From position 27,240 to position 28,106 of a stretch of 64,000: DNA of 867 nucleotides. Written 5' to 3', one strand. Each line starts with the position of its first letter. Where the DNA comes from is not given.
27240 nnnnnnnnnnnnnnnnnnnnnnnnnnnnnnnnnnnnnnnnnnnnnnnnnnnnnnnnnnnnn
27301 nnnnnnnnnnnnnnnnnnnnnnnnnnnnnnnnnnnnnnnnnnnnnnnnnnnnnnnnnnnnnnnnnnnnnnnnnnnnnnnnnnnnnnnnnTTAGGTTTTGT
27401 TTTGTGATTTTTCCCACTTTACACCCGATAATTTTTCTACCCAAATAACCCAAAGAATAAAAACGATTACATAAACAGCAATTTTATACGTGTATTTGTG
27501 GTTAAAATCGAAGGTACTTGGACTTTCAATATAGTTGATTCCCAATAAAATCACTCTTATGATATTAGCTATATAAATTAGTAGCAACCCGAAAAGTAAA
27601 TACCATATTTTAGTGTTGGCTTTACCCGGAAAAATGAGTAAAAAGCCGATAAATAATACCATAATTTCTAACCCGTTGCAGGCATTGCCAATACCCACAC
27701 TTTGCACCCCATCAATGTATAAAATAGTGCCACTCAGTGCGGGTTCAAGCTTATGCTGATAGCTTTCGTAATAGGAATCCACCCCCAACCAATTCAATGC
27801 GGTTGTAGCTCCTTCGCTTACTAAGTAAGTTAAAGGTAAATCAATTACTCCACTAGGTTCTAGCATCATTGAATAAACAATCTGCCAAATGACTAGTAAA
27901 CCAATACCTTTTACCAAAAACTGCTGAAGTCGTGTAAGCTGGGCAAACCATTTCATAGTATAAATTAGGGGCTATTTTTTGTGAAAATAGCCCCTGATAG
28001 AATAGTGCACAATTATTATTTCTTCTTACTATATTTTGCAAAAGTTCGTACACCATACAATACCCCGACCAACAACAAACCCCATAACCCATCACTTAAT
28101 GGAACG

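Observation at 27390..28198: Candidate cognate substrate of exosortase XrtF: a 60-aa mini-protein with a PEP-CTERM-like tail directly upstream of xrtF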

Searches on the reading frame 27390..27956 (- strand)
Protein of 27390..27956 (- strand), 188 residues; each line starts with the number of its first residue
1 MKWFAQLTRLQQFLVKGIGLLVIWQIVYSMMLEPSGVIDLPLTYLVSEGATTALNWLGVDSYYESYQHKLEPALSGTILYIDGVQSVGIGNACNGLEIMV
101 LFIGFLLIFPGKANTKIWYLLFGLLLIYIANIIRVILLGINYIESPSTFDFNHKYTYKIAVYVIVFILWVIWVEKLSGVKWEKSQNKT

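Call 3: search_protein_families(library=ncbifam, proteins=[window:27390-27956:-], max_evalue=1)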
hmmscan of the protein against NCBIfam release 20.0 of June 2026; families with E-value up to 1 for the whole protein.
window:27390-27956:- (188 aa): 17 families
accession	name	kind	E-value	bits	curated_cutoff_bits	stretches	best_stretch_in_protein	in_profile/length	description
NF046081.1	exosort_XrtX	exception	4.2e-49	166.7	170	1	10-177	4-163/168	exosortase X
TIGR04128.1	exoso_Fjoh_1448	exception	4.4e-23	82.4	90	1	10-177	8-173/174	exosortase family protein XrtF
TIGR04178.1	exo_archaeo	signature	9.6e-16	57.9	23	1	88-173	2-94/97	exosortase/archaeosortase family protein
NF046083.1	exosort_XrtY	exception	6.1e-15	55.5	160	1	80-173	76-168/168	exosortase Y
TIGR04177.1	exosort_XrtH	exception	1.2e-12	48.1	86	1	70-176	48-155/158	exosortase H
NF033505.2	paceosortase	exception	7.5e-10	39.2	80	1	38-174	17-146/167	pacearchaeosortase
TIGR04144.1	archaeo_VPXXXP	exception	1.4e-09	38.1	150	1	75-176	51-153/156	archaeosortase B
TIGR04300.1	exosort_XrtM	exception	1.3e-08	35.5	125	1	87-173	55-144/150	exosortase family protein XrtM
TIGR04175.1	archaeo_artD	exception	1.3e-07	31.7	125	1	87-177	55-143/150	archaeosortase D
TIGR03110.1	exosort_Gpos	exception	2.9e-07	30.6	102.75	1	12-169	26-172/187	exosortase family protein XrtG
TIGR02602.1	8TM_EpsH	subfamily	1.4e-06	28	105.55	1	38-171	109-235/241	exosortase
TIGR04124.1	archaeo_artE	exception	1.7e-05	24.9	95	1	74-173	51-148/153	archaeosortase family protein ArtE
TIGR03763.1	cyanoexo_CrtA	exception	2.4e-05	24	150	1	87-170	165-256/260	cyanoexosortase A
TIGR04125.1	exosort_PGF_TRM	exception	0.00018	21.1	75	1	46-144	109-201/271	archaeosortase A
NF045528.1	heimosortase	equivalog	0.00056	20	130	1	85-160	84-159/199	heimdallarchaeosortase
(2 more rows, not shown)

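Call 4: search_protein_families(library=pfam, proteins=[window:27390-27956:-], max_evalue=1)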
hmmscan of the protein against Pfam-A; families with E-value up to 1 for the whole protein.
window:27390-27956:- (188 aa): 2 families
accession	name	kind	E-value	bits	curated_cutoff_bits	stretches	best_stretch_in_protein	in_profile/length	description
PF09721.15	Exosortase_EpsH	-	1.5e-10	41.4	25.7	1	36-171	121-250/254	Transmembrane exosortase (Exosortase_EpsH)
PF18350.7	SH3_17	-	0.018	15.4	27.7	1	86-104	20-38/53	Restriction endonuclease SH3 domain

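Call 8: find_homologous_proteins(query=window:27390-27956:-, max_evalue=0.00001)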
Query window:27390-27956:- (188 aa): 8 proteins with E <= 0.00001 among 178 candidates.
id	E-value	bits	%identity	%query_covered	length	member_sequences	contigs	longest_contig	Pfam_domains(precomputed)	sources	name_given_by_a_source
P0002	1.3e-117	409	100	100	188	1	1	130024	PF09721.16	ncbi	-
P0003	2.0e-65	238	63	95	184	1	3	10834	PF09721.16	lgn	-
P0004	5.7e-57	211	62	83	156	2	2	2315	PF09721.16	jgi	-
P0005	2.9e-41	160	49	94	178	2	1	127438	PF09721.16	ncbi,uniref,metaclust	ncbi:exosortase X [Flammeovirga sp. OC4]|uniref:exosortase X n=1 Tax=Flammeovirga sp. OC4 TaxID=1382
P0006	1.2e-25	109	34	97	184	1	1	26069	PF09721.16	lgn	-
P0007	6.6e-22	96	34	90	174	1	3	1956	PF09721.16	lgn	-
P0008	2.4e-13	69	36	51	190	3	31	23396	PF09721.16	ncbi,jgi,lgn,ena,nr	ncbi:MAG TPA: archaeosortase/exosortase family protein [Bacteroidales bacterium]|nr:archaeosortase/e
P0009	2.3e-12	65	38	51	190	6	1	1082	PF09721.16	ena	-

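Call 9: find_encoding_contigs(protein=P0005, flank=6000, max_places=3)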
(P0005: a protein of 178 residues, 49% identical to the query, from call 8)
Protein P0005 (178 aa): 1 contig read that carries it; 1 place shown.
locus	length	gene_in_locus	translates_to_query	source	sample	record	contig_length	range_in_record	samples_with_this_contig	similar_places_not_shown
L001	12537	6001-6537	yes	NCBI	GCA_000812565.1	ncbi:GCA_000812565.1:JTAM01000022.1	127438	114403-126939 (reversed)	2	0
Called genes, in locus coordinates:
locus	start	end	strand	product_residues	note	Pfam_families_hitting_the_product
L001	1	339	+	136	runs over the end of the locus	-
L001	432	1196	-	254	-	PF00753:Lactamase_B (weak), PF13483:Lactamase_B_3 (weak), PF12706:Lactamase_B_2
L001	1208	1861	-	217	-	PF00753:Lactamase_B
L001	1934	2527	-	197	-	PF00027:cNMP_binding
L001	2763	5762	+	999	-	-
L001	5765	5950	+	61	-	-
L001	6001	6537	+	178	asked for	PF09721:Exosortase_EpsH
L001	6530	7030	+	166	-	-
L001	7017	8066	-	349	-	PF07786:HGSNAT_cat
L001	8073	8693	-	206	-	PF00072:Response_reg, PF00196:GerE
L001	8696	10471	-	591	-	PF07730:HisKA_3 (weak)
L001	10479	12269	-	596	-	PF02518:HATPase_c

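Call 10: find_encoding_contigs(protein=P0003, flank=6000, max_places=3)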
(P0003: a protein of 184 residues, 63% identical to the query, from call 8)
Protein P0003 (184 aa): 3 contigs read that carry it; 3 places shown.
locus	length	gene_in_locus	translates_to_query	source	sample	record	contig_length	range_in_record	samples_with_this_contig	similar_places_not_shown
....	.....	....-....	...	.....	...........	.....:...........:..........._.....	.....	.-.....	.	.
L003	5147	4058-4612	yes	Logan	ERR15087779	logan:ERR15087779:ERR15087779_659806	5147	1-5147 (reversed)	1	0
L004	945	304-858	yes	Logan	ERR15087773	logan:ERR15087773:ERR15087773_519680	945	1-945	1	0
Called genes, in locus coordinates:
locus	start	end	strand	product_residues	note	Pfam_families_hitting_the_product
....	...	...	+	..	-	-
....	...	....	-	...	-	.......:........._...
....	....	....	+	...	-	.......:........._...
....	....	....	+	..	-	-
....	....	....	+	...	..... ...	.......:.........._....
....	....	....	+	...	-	-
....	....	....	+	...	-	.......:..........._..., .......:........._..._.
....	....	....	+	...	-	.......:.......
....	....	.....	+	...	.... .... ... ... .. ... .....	-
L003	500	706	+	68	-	-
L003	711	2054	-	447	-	PF02113:Peptidase_S13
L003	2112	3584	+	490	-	PF00246:Peptidase_M14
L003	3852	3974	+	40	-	-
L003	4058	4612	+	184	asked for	PF09721:Exosortase_EpsH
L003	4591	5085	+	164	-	-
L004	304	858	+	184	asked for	PF09721:Exosortase_EpsH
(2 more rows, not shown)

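Call 11: find_encoding_contigs(protein=P0006, flank=6000, max_places=3)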
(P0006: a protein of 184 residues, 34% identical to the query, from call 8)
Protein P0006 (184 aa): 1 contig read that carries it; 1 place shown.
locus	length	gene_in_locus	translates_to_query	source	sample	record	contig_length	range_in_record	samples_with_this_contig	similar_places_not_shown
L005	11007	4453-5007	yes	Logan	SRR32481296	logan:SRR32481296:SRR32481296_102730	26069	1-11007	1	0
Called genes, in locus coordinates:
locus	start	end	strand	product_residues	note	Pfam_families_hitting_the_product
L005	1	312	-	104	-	?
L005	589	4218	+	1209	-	PF19081:Ig_7, PF18962:Por_Secre_tail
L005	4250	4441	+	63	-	PF28310:PID_CTERM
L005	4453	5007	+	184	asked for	PF09721:Exosortase_EpsH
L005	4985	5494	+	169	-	-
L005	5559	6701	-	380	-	PF20706:GT4-conflict (weak), PF00534:Glycos_transf_1, PF13692:Glyco_trans_1_4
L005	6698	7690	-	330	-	PF13439:Glyco_transf_4, PF00534:Glycos_transf_1, PF13692:Glyco_trans_1_4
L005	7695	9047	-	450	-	-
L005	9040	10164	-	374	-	-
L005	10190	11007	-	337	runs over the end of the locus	PF13524:Glyco_trans_1_2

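Call 20: find_related_loci(query=A1, collection=genome_contigs, flank=4000)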
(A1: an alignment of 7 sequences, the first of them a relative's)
Query A1 (188 aa) in genome_contigs; peptide patterns used: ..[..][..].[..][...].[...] (x = any residue, [..] = any of these).
426 stretches matched a pattern; 373 encode a relative of the query (tblastn E <= 1e-3); the best 80 are kept; 80 distinct loci.
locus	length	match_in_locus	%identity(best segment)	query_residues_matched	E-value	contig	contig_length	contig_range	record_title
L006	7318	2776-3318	61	6-186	1e-64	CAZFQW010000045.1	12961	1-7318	MAG TPA_asm: uncultured Roseobacteraceae bacterium isolate SRP118108_co5_463 genome assembly, contig: NODE_4967_length_1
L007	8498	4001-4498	49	4-180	9e-48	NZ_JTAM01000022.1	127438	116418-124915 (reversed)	Flammeovirga sp. OC4 contig24, whole genome shotgun sequence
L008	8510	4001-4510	40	6-178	3e-37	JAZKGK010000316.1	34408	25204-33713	MAG: Bacteroidota bacterium isolate DC_RB_04_SPN110320-bin044_1 DCRB04SPN_B044_1_000000000316, whole genome shotgun sequ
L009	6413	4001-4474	39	13-177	3e-35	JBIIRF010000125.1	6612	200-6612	MAG: Bacteroidia bacterium isolate ME2003-08-07pf_3300034283_group2_bin117 Rohwer_bin449_scaffold_13213_c1, whole genome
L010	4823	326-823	36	6-178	9e-35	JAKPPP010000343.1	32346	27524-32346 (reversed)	MAG: Bacteroidota bacterium isolate JPNA_maxbin.133 k141_397035, whole genome shotgun sequence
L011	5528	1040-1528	33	6-177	1e-33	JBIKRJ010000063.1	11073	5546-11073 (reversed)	MAG: Cytophagales bacterium isolate ME2015-06-08_3300042430_group6_bin52 Rohwer_bin649_scaffold_4298_c1, whole genome sh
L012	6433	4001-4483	38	6-177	2e-33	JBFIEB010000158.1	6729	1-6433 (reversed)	MAG: Vicingaceae bacterium isolate Mix_sand11.2021.09.D.68 k141_3469299_length_6729_cov_9.0117, whole genome shotgun seq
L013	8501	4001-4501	37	9-180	4e-31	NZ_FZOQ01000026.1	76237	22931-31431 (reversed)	Pontibacter ummariensis strain NKM1, whole genome shotgun sequence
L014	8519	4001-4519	35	1-180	5e-29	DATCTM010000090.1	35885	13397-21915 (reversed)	MAG TPA_asm: Vicingaceae bacterium isolate SMAG_U7331 k141_97629, whole genome shotgun sequence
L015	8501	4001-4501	33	6-186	3e-28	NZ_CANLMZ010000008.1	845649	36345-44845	Uncultured Pontibacter sp. isolate 905.fasta NODE_1, whole genome shotgun sequence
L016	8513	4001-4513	33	9-184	1e-27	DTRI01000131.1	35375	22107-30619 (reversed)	MAG TPA_asm: Flavobacteriales bacterium isolate UWMA-0021 NODE_226_length_35375_cov_0.192992, whole genome shotgun seque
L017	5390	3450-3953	36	10-187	3e-27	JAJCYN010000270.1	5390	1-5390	MAG: Flavobacteriales bacterium isolate OFTM231 OFTM231_269, whole genome shotgun sequence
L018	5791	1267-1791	33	6-184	9e-27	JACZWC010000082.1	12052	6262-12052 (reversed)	MAG: Bacteroidetes bacterium isolate B1T1B10 B1T1B10_NODE3195, whole genome shotgun sequence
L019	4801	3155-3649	33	8-177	9e-27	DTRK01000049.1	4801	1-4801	MAG TPA_asm: Flavobacteriales bacterium isolate UWMA-0023 NODE_15778_length_4801_cov_0.266482, whole genome shotgun sequ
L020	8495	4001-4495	34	10-180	2e-26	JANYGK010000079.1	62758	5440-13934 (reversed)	MAG: Bacteroidetes bacterium isolate 341R_metabinner_23 341R_k141_756112, whole genome shotgun sequence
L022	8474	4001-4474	36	13-177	3e-26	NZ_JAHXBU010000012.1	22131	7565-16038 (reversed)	Cesiribacter sp. SM1 Scaffold37, whole genome shotgun sequence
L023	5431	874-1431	32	1-187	2e-25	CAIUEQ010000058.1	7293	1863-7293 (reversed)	MAG: uncultured Bacteroidetes bacterium isolate Ki3-D2_bin-0761 genome assembly, contig: bin-0761:058/389, whole genome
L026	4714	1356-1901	32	2-188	1e-24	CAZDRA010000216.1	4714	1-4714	MAG TPA_asm: uncultured Roseivirgaceae bacterium isolate SRP128015_co3_50 genome assembly, contig: NODE_25859_length_471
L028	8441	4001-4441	36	31-184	1e-24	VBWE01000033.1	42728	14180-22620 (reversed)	MAG: Bacteroidetes bacterium isolate X1_MaxBin.021 scaffold_490, whole genome shotgun sequence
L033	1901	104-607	30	9-182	3e-24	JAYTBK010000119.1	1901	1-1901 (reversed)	MAG: Bacteroidota bacterium isolate GFS_14245 GFS_14245_118, whole genome shotgun sequence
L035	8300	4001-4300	45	81-180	9e-24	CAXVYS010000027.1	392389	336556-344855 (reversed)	MAG: Bacteroidia bacterium isolate 6e587fb1-28cf-479a-b2ce-4acc679b3bb4 genome assembly, contig: contig_27, whole genome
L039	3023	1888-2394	32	13-186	1e-23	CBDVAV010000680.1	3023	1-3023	MAG TPA_asm: uncultured bacterium isolate SRR22302374_concoct_6 genome assembly, contig: ERZ26661914.39916, whole genome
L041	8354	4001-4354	43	72-187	2e-23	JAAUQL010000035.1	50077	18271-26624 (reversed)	MAG: Cyclobacteriaceae bacterium isolate RM1_1_3 NODE_203_length_50077_cov_5.728789, whole genome shotgun sequence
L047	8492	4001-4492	31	8-177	7e-23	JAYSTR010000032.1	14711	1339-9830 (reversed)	MAG: Bacteroidota bacterium isolate GFS_125 GFS_125_31, whole genome shotgun sequence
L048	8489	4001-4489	36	13-177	8e-23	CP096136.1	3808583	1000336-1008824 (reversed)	MAG: Flavobacterium sp. JAD_PAG50586_2 chromosome, complete genome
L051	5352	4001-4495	30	9-177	1e-22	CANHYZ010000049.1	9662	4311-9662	MAG: Flavobacteriales bacterium isolate RE-4nov15-162 genome assembly, contig: RE-4nov15-C12884, whole genome shotgun se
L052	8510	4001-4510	33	10-183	1e-22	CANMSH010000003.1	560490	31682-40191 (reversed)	uncultured Flavobacteriaceae bacterium isolate 2-853-G.fasta genome assembly, contig: NODE_3, whole genome shotgun seque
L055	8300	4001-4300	44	81-180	2e-22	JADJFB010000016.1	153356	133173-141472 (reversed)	MAG: Bacteroidetes bacterium isolate Bjer_18-Q3-R1-45_BATAC.331 tig00011676-10-1530680, whole genome shotgun sequence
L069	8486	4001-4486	33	10-177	1e-21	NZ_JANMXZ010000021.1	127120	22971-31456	MAG: Flavobacterium sp. isolate OTE_8_metabat_69 OTE_8_k141_4767139, whole genome shotgun sequence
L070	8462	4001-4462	34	20-177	2e-21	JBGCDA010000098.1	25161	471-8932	MAG: Flavobacteriales bacterium isolate SGMAG-90 contig98, whole genome shotgun sequence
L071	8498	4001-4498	32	7-178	2e-21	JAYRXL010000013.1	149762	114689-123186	MAG: Flavobacterium sp. isolate EBPR_ori4bin.31 k141_34112, whole genome shotgun sequence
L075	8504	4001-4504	32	13-180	2e-21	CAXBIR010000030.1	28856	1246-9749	MAG TPA_asm: uncultured Polaribacter sp. isolate ERR2762111_concoct_91 genome assembly, contig: ERZ3422204.2202, whole g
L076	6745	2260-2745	33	10-177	2e-21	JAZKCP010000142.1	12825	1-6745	MAG: Bacteroidota bacterium isolate DC_HB_01_SPN181219-bin001 DCHB01SPN_B001_0_000000000142, whole genome shotgun sequen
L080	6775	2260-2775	33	13-186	3e-21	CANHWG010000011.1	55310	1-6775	MAG: Flavobacteriaceae bacterium isolate RE-27jun17-78 genome assembly, contig: RE-27jun17-C246, whole genome shotgun se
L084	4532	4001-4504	32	13-180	5e-21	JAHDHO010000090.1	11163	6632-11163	MAG: Polaribacter sp. isolate MAG-71 ND_3700, whole genome shotgun sequence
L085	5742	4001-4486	33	10-177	7e-21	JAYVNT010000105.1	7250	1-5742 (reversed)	MAG: Flavobacterium sp. isolate GL65_DN_metabinner_30_sub GL65_DN_metabinner_30_sub_104, whole genome shotgun sequence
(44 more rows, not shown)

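Call 27: search_protein_families(library=ncbifam, proteins=[L011:1001-1552:+, L012:3953-4492:+, L014:3998-4540:+, L017:3393-3932:+, L023:838-1434:+, L026:1320-1892:+, L033:53-619:+, L039:1822-2397:+, L041:3992-4336:+, L047:3953-4507:+], max_evalue=1e-15)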
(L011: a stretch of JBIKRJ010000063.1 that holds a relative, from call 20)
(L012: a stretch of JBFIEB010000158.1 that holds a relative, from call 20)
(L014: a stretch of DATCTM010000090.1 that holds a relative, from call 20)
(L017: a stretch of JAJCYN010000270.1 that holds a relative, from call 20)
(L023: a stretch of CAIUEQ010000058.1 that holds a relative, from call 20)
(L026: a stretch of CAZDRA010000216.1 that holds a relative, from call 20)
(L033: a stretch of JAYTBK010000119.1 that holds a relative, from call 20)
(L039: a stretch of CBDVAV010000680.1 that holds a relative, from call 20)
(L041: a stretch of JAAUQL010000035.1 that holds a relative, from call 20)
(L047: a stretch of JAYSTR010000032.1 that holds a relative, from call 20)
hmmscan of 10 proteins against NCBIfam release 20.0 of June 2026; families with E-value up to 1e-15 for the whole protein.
L011:1001-1552:+ (183 aa): 3 families
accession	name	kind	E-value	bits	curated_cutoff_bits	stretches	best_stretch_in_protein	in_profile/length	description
NF046081.1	exosort_XrtX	exception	1.2e-51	175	170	1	16-179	2-166/168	exosortase X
TIGR04128.1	exoso_Fjoh_1448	exception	2.9e-26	92.7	90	1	14-176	4-173/174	exosortase family protein XrtF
NF046083.1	exosort_XrtY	exception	1.3e-17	64.2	160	1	24-172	24-168/168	exosortase Y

L012:3953-4492:+ (179 aa): 4 families
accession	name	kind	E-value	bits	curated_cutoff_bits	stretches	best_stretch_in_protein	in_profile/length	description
NF046081.1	exosort_XrtX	exception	2.8e-58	196.5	170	1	21-178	4-164/168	exosortase X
TIGR04128.1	exoso_Fjoh_1448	exception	6.5e-24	85.1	90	1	20-178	7-174/174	exosortase family protein XrtF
NF046083.1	exosort_XrtY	exception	1.9e-17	63.7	160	1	52-173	48-168/168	exosortase Y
TIGR04177.1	exosort_XrtH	exception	4.1e-16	59.4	86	1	19-178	2-157/158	exosortase H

L014:3998-4540:+ (180 aa): 3 families
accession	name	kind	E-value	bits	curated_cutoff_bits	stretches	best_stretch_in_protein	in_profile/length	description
NF046081.1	exosort_XrtX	exception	1.7e-61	207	170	1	14-175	3-167/168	exosortase X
TIGR04128.1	exoso_Fjoh_1448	exception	6.4e-25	88.3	90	1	13-171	6-173/174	exosortase family protein XrtF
NF046083.1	exosort_XrtY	exception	6e-20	71.8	160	1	46-167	48-168/168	exosortase Y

L017:3393-3932:+ (179 aa): 5 families
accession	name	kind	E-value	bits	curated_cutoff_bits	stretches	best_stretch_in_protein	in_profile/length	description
NF046081.1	exosort_XrtX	exception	2e-57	193.8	170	1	19-178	3-165/168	exosortase X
TIGR04128.1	exoso_Fjoh_1448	exception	2e-25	90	90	1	11-176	3-173/174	exosortase family protein XrtF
NF046083.1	exosort_XrtY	exception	2e-18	66.9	160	1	52-172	49-168/168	exosortase Y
TIGR04177.1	exosort_XrtH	exception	8.1e-18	64.9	86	1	19-174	3-154/158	exosortase H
TIGR04178.1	exo_archaeo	signature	6.9e-16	58.3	23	1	87-173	2-95/97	exosortase/archaeosortase family protein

L023:838-1434:+ (198 aa): 2 families
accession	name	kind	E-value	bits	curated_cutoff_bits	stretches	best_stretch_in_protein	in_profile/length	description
NF046081.1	exosort_XrtX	exception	1.1e-48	165.4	170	1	20-187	2-163/168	exosortase X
TIGR04128.1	exoso_Fjoh_1448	exception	2.3e-26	93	90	1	17-187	3-173/174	exosortase family protein XrtF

L026:1320-1892:+ (190 aa): 2 families
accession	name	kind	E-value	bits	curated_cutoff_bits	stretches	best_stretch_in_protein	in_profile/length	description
NF046081.1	exosort_XrtX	exception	2.3e-42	144.7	170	1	18-186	1-166/168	exosortase X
TIGR04128.1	exoso_Fjoh_1448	exception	7.6e-20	71.8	90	1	17-183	4-173/174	exosortase family protein XrtF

L033:53-619:+ (188 aa): 2 families
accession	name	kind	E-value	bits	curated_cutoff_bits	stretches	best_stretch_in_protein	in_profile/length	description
NF046081.1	exosort_XrtX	exception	3.6e-51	173.4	170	1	19-180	4-163/168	exosortase X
TIGR04128.1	exoso_Fjoh_1448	exception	1.1e-23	84.3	90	1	19-180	8-173/174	exosortase family protein XrtF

L039:1822-2397:+ (191 aa): 2 families
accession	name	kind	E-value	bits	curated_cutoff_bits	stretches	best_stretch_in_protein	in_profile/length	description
TIGR04128.1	exoso_Fjoh_1448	exception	9.2e-42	143.2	90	1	14-182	2-173/174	exosortase family protein XrtF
NF046081.1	exosort_XrtX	exception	1.8e-35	122.3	170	1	19-185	3-166/168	exosortase X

L041:3992-4336:+ (114 aa): 2 families
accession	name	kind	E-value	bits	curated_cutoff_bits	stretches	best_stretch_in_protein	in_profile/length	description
NF046081.1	exosort_XrtX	exception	4.6e-34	117.7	170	1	16-113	68-165/168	exosortase X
TIGR04128.1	exoso_Fjoh_1448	exception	1.1e-18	68.1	90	1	26-111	88-173/174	exosortase family protein XrtF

L047:3953-4507:+ (184 aa): 2 families
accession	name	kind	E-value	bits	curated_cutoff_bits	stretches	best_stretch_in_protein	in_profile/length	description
NF046081.1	exosort_XrtX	exception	3.7e-51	173.4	170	1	18-182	3-165/168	exosortase X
TIGR04128.1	exoso_Fjoh_1448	exception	6.6e-24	85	90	1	18-180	7-173/174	exosortase family protein XrtF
